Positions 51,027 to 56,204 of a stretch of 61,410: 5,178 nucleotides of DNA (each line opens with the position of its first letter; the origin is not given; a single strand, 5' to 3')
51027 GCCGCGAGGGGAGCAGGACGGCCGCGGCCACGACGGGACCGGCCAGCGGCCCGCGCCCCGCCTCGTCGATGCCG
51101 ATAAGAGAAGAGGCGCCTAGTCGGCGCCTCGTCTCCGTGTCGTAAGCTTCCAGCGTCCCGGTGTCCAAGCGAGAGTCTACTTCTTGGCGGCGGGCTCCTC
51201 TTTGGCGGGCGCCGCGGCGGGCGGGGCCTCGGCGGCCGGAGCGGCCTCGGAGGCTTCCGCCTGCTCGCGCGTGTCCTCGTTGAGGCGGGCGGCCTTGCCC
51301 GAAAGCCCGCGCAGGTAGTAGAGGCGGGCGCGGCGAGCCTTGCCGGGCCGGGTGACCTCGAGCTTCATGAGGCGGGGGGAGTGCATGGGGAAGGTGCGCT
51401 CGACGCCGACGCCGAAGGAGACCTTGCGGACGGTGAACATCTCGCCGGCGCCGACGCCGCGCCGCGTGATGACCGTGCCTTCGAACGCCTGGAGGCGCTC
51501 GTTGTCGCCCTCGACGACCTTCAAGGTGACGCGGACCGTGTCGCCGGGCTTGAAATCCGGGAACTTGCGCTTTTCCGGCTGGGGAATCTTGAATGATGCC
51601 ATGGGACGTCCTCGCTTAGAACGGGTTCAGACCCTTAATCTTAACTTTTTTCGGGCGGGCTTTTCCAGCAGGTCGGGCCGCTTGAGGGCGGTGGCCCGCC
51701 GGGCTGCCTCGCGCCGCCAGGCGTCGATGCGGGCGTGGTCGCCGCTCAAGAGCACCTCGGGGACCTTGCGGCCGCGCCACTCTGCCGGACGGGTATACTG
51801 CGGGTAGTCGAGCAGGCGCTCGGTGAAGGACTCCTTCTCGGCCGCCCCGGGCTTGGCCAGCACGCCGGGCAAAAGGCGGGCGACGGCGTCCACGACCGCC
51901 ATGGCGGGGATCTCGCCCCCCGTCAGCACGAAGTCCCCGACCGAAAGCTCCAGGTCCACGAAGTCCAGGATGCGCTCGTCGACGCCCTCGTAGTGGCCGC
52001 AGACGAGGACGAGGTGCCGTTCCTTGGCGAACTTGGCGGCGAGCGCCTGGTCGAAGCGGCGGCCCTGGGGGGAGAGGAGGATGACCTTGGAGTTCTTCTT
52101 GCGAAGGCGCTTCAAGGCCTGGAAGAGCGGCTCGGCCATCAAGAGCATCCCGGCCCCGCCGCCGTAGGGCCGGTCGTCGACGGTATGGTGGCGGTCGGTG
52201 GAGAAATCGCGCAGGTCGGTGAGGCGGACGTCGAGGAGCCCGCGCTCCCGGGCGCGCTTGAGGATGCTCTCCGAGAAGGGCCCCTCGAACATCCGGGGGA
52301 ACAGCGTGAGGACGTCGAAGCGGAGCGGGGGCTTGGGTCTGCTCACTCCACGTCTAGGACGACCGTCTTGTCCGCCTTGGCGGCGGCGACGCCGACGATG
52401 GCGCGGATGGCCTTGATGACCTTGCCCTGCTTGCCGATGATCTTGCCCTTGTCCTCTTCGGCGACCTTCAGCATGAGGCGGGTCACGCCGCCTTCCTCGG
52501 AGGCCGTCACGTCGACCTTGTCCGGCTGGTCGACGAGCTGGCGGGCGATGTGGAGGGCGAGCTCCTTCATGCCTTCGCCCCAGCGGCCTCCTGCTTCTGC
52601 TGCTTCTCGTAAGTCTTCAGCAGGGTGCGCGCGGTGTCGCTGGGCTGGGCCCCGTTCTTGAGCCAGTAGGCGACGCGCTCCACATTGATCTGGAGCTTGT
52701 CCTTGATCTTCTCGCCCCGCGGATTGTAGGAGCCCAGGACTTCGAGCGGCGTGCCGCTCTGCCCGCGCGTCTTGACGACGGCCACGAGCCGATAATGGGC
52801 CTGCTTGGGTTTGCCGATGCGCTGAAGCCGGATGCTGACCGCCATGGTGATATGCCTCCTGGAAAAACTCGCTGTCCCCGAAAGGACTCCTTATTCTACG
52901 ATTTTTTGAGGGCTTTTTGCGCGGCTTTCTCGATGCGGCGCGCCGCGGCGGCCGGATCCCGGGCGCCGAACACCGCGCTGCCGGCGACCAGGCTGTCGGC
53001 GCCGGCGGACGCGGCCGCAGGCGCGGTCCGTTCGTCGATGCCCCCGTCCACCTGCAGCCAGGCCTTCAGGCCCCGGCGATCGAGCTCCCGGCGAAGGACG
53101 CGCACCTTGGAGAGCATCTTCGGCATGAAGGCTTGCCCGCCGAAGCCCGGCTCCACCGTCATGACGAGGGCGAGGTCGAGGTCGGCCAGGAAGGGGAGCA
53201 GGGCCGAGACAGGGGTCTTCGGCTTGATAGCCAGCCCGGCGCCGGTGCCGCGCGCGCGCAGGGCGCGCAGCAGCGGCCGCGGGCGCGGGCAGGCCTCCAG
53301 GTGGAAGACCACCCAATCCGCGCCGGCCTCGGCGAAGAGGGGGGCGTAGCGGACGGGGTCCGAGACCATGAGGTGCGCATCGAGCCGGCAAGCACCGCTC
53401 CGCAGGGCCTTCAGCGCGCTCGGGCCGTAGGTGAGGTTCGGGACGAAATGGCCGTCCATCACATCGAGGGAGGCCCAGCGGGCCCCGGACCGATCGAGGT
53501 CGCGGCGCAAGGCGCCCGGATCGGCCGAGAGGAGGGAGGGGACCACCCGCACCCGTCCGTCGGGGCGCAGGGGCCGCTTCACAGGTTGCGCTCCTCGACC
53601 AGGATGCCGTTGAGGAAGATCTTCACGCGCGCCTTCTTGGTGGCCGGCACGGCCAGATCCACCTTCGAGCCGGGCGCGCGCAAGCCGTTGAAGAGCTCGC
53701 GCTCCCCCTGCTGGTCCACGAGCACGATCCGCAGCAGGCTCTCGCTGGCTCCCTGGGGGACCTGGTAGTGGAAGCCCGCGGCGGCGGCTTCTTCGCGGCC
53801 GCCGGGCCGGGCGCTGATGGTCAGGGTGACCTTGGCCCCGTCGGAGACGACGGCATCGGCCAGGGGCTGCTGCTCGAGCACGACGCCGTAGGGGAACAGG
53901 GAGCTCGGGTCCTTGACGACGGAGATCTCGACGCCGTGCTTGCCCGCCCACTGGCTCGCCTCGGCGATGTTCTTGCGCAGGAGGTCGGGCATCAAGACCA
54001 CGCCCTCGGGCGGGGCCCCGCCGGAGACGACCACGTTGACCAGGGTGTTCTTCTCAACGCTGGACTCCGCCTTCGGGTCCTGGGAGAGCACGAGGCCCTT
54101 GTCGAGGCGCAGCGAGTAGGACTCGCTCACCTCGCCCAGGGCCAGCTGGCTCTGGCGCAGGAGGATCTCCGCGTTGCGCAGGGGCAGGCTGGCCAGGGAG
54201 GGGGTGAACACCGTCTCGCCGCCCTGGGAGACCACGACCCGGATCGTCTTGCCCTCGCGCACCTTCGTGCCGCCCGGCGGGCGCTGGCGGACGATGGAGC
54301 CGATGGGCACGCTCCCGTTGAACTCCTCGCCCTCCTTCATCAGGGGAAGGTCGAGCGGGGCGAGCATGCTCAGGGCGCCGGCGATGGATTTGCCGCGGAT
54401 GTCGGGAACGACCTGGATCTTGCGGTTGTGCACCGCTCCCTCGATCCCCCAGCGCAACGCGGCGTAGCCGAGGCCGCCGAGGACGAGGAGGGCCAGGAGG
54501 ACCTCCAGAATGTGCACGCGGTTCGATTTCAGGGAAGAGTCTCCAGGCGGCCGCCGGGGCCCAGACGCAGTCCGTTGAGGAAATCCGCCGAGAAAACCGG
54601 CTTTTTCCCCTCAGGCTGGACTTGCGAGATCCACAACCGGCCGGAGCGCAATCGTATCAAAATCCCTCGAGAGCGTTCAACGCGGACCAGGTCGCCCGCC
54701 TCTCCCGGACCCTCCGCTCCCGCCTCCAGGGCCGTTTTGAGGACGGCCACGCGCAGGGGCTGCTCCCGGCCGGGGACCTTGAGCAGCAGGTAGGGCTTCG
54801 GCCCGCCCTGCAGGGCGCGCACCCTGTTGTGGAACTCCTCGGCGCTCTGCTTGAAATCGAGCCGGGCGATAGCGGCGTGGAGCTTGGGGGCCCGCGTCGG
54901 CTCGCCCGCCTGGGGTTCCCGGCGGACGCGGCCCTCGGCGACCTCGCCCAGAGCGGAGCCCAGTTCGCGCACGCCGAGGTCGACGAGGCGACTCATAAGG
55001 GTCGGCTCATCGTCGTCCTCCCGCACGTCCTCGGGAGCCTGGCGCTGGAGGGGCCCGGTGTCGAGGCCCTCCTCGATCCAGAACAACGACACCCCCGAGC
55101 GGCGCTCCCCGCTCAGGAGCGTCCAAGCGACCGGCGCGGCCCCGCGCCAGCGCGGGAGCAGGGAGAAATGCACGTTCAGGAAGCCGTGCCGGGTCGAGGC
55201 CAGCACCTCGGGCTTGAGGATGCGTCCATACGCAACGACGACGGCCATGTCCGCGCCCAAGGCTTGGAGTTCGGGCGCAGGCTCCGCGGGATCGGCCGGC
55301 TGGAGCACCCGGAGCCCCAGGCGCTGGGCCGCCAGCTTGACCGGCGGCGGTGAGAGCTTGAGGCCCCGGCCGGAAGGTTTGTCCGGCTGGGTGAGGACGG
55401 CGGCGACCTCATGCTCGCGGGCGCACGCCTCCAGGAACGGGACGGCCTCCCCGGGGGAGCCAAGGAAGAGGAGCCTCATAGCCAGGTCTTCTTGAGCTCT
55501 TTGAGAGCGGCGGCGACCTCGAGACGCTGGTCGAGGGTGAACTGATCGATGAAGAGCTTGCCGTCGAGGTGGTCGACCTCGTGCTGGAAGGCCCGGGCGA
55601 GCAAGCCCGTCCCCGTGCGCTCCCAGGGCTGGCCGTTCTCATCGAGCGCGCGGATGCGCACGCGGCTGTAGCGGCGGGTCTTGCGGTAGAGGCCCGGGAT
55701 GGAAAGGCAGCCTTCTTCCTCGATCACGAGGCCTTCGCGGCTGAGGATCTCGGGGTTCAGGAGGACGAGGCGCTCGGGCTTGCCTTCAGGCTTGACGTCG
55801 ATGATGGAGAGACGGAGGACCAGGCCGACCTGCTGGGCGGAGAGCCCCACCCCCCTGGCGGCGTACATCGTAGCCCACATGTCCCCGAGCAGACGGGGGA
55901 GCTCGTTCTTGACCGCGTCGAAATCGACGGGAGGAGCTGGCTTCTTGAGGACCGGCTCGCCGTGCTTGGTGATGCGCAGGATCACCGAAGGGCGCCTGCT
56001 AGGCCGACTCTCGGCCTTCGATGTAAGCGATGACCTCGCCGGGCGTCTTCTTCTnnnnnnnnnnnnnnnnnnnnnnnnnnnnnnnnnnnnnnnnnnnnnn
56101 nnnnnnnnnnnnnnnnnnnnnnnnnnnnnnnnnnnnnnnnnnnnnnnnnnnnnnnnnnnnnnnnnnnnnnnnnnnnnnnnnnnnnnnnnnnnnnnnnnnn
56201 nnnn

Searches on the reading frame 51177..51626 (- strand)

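Call 31: search_protein_families(library=pfam, proteins=[window:51177-51626:-], max_evalue=0.001)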
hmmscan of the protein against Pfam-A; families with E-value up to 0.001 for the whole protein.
window:51177-51626:- (149 aa): 1 family
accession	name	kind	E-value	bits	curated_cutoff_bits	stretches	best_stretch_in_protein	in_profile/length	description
PF01245.26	Ribosomal_L19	-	8e-43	145.4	22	1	19-117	12-110/111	Ribosomal protein L19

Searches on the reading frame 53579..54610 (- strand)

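Call 31: search_protein_families(library=pfam, proteins=[window:53579-54610:-], max_evalue=0.001)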
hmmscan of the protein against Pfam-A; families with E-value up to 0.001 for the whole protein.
window:53579-54610:- (343 aa): 1 family
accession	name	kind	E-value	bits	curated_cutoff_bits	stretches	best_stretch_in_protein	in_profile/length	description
PF03793.24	PASTA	-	3.3e-35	120.3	23.2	3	67-129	2-64/64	PASTA domain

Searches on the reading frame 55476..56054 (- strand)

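Call 31: search_protein_families(library=pfam, proteins=[window:55476-56054:-], max_evalue=0.001)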
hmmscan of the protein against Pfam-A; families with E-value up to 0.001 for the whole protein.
window:55476-56054:- (192 aa): 1 family
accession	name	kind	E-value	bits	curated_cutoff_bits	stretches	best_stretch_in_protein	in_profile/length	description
PF01327.26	Pep_deformylase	-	3.6e-45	153.8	22.8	1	26-173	2-151/156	Polypeptide deformylase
